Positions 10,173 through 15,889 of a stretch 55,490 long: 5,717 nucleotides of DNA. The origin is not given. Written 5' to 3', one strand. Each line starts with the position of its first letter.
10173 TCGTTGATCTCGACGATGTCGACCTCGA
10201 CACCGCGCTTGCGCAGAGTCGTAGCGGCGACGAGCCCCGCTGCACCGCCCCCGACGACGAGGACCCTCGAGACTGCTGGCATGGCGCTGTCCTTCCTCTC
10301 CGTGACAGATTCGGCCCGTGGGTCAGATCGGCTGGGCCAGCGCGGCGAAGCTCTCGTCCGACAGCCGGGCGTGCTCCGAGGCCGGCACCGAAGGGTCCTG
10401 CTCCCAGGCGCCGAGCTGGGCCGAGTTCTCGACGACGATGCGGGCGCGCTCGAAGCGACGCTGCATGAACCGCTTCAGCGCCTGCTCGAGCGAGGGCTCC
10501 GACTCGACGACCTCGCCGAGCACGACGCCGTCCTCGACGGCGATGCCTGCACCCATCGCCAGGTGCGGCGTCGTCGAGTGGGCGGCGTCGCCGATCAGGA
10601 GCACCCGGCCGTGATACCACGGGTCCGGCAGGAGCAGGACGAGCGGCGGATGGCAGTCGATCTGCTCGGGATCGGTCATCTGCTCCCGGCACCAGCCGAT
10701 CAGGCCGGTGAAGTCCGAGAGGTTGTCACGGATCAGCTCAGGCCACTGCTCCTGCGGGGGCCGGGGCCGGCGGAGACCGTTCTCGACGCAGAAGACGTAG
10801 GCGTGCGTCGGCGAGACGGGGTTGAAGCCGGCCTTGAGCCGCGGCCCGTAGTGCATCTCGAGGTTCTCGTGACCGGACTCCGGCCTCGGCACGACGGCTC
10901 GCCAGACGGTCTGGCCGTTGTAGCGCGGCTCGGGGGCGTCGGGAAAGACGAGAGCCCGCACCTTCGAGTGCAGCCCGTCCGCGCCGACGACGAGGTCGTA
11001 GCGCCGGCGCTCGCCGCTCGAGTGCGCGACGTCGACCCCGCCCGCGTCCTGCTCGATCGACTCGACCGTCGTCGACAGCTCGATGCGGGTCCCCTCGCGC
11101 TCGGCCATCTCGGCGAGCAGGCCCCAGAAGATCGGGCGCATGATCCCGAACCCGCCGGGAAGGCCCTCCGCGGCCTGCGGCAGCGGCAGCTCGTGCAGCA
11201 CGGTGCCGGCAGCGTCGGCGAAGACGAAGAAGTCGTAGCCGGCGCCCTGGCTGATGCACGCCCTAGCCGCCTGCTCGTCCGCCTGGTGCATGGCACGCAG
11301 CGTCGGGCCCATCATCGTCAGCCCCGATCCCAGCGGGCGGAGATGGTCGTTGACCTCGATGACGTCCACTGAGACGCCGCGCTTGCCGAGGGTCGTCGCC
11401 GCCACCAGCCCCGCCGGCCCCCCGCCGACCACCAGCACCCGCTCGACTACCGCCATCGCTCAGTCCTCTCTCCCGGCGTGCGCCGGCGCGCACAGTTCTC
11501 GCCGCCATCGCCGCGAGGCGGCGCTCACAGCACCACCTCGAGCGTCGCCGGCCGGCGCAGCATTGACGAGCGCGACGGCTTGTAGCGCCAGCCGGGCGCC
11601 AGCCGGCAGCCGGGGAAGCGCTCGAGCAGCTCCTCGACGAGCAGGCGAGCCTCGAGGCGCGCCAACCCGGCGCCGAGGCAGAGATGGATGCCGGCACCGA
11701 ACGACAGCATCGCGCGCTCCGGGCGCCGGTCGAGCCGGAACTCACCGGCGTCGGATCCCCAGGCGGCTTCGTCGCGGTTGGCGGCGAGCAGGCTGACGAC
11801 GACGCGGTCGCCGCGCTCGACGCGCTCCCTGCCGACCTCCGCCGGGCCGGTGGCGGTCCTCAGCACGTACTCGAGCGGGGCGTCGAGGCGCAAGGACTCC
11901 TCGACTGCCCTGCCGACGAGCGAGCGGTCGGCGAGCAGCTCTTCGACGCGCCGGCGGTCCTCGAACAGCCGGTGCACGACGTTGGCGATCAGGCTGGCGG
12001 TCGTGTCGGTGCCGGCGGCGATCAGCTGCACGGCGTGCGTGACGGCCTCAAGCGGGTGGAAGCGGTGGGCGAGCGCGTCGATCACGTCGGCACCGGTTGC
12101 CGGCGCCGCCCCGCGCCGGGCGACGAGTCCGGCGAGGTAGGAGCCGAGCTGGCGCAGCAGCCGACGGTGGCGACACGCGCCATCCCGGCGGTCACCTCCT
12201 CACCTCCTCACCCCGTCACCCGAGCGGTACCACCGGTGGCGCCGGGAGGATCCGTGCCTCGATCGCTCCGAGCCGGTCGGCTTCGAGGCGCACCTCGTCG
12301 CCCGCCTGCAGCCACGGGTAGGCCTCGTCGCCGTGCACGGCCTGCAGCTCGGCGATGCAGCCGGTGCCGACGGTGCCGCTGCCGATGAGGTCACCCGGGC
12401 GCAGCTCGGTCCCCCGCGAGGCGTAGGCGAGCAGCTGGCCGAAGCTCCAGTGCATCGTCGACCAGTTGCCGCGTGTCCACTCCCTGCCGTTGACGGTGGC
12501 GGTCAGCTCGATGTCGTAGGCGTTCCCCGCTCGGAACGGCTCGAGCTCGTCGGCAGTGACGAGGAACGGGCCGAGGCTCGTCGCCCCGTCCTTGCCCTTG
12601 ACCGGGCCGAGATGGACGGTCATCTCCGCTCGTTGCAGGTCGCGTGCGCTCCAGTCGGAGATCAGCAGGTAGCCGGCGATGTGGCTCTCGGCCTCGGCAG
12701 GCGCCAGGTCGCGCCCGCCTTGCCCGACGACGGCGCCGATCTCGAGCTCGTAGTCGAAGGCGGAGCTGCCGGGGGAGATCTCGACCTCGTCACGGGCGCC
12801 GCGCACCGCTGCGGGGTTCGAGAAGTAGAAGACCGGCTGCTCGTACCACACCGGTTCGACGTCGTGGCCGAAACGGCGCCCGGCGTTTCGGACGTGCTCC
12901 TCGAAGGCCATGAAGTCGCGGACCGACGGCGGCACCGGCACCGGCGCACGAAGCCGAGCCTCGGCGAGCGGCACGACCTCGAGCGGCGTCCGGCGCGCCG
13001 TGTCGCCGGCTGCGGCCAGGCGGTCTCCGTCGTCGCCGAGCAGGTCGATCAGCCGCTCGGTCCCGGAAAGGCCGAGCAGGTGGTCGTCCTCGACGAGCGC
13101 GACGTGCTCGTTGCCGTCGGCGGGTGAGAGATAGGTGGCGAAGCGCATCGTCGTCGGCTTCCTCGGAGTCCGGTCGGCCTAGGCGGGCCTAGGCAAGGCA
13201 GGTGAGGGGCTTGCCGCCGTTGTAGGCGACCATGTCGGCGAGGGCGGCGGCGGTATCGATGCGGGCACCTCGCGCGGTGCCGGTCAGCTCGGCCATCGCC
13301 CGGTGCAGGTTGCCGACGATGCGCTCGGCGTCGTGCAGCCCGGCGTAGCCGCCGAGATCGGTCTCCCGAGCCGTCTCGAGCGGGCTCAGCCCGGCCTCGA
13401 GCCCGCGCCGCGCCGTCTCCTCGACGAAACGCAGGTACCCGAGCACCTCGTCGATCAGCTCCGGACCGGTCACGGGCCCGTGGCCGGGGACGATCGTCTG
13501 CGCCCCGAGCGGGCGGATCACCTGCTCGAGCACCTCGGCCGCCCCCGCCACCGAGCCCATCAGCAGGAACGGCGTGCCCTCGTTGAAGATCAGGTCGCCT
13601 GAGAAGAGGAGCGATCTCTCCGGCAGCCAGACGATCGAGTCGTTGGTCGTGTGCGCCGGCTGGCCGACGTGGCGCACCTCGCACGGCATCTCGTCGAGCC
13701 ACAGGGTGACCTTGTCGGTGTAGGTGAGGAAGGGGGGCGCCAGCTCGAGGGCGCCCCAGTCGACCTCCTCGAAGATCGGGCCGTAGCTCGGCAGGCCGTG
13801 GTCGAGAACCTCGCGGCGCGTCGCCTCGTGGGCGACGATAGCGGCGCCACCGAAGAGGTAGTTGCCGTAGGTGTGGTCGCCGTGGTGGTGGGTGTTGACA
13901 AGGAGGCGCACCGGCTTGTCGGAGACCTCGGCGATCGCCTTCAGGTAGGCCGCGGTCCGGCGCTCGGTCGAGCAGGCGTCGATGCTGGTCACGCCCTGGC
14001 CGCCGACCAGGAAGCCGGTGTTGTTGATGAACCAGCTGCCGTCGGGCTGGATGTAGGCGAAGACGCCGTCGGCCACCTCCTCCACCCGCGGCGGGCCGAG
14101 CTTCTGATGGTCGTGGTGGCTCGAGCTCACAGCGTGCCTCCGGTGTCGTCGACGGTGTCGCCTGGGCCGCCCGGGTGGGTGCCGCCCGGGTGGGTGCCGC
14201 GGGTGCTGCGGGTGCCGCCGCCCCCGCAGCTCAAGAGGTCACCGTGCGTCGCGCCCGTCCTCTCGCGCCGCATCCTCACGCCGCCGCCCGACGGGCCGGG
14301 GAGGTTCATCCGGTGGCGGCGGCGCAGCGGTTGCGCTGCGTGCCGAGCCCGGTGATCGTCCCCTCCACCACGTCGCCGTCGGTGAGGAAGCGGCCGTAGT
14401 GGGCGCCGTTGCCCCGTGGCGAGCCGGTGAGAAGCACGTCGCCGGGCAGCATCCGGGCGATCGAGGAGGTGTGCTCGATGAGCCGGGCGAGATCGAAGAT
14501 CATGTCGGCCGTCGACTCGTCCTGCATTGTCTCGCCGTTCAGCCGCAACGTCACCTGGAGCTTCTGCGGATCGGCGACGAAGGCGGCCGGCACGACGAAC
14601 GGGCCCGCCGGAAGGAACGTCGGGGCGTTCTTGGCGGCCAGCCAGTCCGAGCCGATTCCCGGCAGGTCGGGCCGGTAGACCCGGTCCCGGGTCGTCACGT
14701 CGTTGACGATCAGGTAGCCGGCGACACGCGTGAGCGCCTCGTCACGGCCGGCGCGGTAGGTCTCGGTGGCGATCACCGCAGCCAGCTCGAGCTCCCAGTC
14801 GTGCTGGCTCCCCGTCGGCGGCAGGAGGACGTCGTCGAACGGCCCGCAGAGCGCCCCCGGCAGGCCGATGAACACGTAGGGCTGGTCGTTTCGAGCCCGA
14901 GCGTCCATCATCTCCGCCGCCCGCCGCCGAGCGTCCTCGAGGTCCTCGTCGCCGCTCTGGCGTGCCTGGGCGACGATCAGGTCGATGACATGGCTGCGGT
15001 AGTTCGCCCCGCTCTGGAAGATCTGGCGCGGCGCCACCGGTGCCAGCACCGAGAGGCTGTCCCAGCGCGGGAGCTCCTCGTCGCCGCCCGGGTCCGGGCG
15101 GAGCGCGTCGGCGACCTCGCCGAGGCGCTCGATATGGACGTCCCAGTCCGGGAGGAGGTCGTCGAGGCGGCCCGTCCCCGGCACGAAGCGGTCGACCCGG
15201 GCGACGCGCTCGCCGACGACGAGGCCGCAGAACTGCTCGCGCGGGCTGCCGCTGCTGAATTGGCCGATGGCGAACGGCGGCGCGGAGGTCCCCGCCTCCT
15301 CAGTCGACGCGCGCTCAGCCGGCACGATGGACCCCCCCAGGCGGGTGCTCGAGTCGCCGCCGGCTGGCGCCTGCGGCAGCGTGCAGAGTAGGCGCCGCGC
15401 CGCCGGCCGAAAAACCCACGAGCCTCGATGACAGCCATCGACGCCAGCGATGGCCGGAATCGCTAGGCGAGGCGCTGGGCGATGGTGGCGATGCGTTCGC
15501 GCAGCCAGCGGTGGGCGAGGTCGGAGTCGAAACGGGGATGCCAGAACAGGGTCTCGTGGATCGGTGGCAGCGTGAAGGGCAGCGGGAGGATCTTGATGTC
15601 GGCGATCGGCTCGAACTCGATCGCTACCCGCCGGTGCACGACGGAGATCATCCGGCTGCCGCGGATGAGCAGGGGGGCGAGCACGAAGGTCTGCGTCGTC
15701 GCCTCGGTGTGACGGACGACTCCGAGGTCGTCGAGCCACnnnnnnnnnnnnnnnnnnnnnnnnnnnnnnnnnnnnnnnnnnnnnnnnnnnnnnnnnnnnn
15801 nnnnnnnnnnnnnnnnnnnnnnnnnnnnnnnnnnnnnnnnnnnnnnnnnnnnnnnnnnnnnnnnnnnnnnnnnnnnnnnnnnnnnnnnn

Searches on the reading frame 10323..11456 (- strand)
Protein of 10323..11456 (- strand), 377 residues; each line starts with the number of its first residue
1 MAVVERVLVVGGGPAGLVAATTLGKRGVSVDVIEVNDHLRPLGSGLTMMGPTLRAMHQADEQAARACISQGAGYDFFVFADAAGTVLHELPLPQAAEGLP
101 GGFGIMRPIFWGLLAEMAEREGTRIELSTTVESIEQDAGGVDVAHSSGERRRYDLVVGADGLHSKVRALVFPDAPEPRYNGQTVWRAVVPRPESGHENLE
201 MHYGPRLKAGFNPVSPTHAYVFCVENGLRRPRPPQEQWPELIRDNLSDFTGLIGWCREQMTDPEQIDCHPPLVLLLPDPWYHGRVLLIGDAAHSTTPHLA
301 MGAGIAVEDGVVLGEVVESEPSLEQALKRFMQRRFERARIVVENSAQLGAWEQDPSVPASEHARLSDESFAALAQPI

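Call 26: search_protein_families(library=pfam, proteins=[window:10323-11456:-])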
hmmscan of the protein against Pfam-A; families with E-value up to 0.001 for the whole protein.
window:10323-11456:- (377 aa): 12 families
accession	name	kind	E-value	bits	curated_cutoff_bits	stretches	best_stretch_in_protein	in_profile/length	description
PF01494.25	FAD_binding_3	-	6.9e-28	98.3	22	1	7-343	4-347/349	FAD binding domain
PF07992.20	Pyr_redox_2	-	2.1e-10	41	26.1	1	6-39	2-35/291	Pyridine nucleotide-disulphide oxidoreductase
PF01266.30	DAO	-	2.5e-08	34.3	27.9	1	114-184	155-227/353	FAD dependent oxidoreductase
PF00070.33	Pyr_redox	-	2.8e-08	34.6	22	1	6-41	1-36/82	Pyridine nucleotide-disulphide oxidoreductase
PF13450.12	NAD_binding_8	-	2.9e-07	31.1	21.9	1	9-39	1-31/68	NAD(P)-binding Rossmann-like domain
PF03486.20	HI0933_like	-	3.5e-07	30.3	50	1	6-38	2-34/244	HI0933-like protein Rossmann domain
PF01593.30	Amino_oxidase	-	9.2e-07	28.9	19.8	0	114-157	207-251/443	Flavin containing amine oxidoreductase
PF12831.13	FAD_oxidored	-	2.6e-05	24.1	27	1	7-60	2-53/416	FAD dependent oxidoreductase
PF13738.12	Pyr_redox_3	-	0.00011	22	30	0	8-36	1-30/305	Pyridine nucleotide-disulphide oxidoreductase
PF00890.30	FAD_binding_2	-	0.00013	21.7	20.4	1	7-36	2-31/414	FAD binding domain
PF04820.20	Trp_halogenase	-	0.00041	19.8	21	0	6-37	1-36/458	Tryptophan halogenase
PF01134.28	GIDA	-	0.00067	19.3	22.1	1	7-89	2-55/391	Glucose inhibited division protein A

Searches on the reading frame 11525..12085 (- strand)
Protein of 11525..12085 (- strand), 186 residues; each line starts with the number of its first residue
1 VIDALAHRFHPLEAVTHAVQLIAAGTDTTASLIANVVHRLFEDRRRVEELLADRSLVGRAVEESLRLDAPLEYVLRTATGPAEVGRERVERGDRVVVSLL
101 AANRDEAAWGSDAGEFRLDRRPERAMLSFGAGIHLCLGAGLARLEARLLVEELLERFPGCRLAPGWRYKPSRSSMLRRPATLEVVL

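Call 8: search_protein_families(library=pfam, proteins=[window:11525-12085:-])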
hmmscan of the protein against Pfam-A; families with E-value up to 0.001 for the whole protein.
window:11525-12085:- (186 aa): 1 family
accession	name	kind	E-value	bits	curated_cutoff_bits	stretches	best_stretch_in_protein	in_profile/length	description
PF00067.27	p450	-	2.3e-18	66.6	22.8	1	17-157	266-432/462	Cytochrome P450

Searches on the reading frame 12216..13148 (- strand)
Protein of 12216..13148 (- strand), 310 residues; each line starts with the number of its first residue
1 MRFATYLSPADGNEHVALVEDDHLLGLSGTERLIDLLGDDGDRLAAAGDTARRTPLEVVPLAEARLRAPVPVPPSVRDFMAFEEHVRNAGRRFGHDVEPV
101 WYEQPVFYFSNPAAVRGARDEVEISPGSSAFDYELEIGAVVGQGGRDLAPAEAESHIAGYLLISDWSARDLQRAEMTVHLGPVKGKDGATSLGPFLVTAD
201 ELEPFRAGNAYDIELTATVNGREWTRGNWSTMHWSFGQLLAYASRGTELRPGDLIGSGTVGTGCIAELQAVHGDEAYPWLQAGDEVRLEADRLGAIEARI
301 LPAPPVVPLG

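Call 8: search_protein_families(library=pfam, proteins=[window:12216-13148:-])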
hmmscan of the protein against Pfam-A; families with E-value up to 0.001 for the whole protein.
window:12216-13148:- (310 aa): 1 family
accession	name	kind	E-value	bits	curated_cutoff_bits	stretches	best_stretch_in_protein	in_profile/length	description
PF01557.24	FAA_hydrolase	-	1.5e-53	182.1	23.9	1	76-300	3-213/214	Fumarylacetoacetate (FAA) hydrolase C-terminal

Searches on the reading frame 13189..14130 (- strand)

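Call 8: search_protein_families(library=pfam, proteins=[window:13189-14130:-])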
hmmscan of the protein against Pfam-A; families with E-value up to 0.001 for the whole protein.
window:13189-14130:- (313 aa): 1 family
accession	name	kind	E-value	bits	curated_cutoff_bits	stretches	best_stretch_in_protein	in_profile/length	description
PF00753.33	Lactamase_B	-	1.8e-16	61.1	22.7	1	33-217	3-196/196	Metallo-beta-lactamase superfamily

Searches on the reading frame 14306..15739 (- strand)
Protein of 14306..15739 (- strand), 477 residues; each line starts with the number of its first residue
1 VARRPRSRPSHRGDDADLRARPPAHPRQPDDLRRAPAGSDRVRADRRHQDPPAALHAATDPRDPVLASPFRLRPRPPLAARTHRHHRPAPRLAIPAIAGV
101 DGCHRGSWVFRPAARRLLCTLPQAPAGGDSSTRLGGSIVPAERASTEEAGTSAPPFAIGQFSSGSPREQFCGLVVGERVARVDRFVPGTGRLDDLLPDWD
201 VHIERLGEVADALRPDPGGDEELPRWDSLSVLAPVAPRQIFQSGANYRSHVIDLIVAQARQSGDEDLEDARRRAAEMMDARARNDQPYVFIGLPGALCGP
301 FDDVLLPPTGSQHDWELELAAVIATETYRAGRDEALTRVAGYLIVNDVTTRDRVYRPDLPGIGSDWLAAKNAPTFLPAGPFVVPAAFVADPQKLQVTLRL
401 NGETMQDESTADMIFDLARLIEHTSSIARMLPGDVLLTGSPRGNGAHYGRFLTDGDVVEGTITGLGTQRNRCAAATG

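Call 8: search_protein_families(library=pfam, proteins=[window:14306-15739:-])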
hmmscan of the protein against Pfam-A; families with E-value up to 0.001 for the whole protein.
window:14306-15739:- (477 aa): 1 family
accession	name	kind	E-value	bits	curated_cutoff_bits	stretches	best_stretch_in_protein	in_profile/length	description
PF01557.24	FAA_hydrolase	-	4.3e-54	183.9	23.9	1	240-471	2-212/214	Fumarylacetoacetate (FAA) hydrolase C-terminal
